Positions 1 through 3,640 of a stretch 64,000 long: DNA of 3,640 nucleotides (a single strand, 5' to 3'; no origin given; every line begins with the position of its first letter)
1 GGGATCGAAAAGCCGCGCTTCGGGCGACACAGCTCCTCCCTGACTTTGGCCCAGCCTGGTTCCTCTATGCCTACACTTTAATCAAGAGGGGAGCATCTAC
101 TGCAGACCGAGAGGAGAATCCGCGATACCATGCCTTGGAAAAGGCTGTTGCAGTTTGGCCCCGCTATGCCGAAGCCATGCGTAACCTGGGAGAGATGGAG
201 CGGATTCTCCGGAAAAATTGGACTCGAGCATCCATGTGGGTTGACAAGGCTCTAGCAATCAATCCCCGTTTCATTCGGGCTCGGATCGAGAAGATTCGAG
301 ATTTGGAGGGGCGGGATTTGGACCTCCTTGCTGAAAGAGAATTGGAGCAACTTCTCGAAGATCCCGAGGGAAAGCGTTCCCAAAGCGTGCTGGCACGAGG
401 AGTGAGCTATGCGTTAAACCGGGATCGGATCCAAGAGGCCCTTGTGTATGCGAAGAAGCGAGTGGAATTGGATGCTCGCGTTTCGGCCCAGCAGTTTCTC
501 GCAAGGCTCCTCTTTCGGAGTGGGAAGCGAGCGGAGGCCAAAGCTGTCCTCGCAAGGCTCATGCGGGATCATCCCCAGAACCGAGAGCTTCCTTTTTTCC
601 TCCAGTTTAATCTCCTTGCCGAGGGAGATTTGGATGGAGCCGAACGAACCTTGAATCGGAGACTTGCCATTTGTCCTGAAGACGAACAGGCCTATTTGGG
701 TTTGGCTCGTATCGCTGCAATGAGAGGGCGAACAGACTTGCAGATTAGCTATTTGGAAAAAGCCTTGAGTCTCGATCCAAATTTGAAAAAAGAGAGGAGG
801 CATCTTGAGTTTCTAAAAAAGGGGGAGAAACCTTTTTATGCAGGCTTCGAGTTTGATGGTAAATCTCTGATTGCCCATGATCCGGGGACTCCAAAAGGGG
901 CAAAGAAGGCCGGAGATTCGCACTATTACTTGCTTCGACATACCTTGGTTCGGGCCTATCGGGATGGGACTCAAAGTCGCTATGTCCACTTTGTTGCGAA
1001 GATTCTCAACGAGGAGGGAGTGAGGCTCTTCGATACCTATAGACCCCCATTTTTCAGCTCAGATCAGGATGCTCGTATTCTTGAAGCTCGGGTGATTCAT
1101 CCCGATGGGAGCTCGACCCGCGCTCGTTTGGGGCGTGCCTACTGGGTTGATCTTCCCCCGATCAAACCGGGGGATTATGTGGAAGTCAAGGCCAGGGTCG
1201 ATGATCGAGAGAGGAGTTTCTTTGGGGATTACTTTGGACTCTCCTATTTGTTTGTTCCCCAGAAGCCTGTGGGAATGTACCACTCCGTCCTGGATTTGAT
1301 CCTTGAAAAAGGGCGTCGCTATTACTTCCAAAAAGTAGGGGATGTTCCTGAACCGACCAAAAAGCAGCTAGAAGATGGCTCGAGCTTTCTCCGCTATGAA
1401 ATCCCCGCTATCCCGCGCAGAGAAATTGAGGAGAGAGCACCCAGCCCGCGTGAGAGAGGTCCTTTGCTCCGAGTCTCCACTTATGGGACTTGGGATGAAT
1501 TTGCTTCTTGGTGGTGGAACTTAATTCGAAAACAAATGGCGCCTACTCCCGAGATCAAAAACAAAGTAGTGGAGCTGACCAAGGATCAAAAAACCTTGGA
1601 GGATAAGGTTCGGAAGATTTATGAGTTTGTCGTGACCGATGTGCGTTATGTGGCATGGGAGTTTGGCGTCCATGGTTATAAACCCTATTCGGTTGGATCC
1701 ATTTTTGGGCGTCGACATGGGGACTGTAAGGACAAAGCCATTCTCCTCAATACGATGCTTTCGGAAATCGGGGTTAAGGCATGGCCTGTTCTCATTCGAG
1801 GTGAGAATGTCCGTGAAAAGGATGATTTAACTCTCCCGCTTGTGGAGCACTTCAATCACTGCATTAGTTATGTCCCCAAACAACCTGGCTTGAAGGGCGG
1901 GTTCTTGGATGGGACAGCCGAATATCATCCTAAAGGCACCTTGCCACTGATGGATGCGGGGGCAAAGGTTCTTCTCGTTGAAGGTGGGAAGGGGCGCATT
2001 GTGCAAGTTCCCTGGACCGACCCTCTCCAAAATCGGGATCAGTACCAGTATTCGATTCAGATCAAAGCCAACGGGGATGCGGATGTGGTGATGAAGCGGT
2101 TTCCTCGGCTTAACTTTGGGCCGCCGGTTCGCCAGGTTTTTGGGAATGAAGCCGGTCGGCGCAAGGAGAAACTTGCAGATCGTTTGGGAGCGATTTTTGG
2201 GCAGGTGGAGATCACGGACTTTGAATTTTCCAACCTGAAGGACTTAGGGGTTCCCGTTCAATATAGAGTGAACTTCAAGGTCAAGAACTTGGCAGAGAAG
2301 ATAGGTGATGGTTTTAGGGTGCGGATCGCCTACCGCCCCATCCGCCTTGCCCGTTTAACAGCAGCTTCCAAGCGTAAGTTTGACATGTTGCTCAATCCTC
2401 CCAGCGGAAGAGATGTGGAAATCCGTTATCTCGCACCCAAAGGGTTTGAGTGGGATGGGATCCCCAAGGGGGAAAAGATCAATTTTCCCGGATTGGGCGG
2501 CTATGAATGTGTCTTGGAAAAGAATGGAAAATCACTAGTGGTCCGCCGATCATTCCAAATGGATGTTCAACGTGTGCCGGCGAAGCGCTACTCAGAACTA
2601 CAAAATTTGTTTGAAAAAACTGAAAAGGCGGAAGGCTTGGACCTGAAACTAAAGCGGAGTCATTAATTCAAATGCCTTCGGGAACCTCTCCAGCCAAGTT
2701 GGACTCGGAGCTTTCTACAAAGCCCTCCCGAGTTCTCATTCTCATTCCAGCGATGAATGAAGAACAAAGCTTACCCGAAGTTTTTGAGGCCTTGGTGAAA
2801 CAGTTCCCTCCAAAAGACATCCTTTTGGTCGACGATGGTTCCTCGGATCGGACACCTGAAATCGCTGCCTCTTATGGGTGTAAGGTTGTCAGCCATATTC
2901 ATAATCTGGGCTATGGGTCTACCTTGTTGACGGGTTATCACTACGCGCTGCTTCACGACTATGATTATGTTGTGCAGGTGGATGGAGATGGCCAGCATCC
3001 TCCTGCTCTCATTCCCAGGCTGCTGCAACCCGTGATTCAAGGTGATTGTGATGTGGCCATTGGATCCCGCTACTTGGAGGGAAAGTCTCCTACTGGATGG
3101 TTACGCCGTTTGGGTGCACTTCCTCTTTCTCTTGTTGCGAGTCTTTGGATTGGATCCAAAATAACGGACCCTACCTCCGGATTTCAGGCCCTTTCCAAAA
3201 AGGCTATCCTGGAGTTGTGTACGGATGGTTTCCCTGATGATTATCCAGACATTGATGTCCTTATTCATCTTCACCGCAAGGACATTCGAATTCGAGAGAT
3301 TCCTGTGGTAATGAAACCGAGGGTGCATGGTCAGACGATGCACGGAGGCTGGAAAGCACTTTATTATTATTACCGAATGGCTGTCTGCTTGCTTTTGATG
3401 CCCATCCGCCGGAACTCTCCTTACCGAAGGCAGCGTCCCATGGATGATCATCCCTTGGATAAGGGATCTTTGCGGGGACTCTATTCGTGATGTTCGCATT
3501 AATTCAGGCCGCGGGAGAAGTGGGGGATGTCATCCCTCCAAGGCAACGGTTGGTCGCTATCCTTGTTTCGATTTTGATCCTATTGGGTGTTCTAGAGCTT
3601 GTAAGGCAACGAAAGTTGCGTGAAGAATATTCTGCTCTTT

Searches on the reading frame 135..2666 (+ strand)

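Call 57: search_protein_families(library=pfam, proteins=[window:135-2666:+], max_evalue=0.0001)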
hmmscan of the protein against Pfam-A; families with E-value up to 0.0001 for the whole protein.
window:135-2666:+ (843 aa): 6 families
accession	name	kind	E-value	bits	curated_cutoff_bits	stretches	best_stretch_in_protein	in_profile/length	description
PF12969.12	DUF3857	-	2.4e-11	44.4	24.6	1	277-330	2-55/170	Domain of Unknown Function with PDB structure (DUF3857)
PF13428.12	TPR_14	-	1.2e-10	41.4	23.5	0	160-193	11-44/44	Tetratricopeptide repeat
PF13432.12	TPR_16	-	7.6e-08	33.1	32.7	0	160-216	7-63/65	Tetratricopeptide repeat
PF14559.12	TPR_19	-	2.7e-07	31.2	25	0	98-150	6-59/68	Tetratricopeptide repeat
PF01841.26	Transglut_core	-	9e-06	26.4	23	1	479-552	5-75/108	Transglutaminase-like superfamily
PF13181.12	TPR_8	-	9.7e-05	22.7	25.7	0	185-216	2-33/34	Tetratricopeptide repeat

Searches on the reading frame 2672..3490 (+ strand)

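Call 57: search_protein_families(library=pfam, proteins=[window:2672-3490:+], max_evalue=0.0001)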
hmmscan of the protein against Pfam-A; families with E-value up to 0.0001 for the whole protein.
window:2672-3490:+ (272 aa): 1 family
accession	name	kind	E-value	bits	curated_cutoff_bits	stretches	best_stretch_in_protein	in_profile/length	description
PF00535.33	Glycos_transf_2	-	4e-27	95.6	23.3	1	23-179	2-164/168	Glycosyl transferase family 2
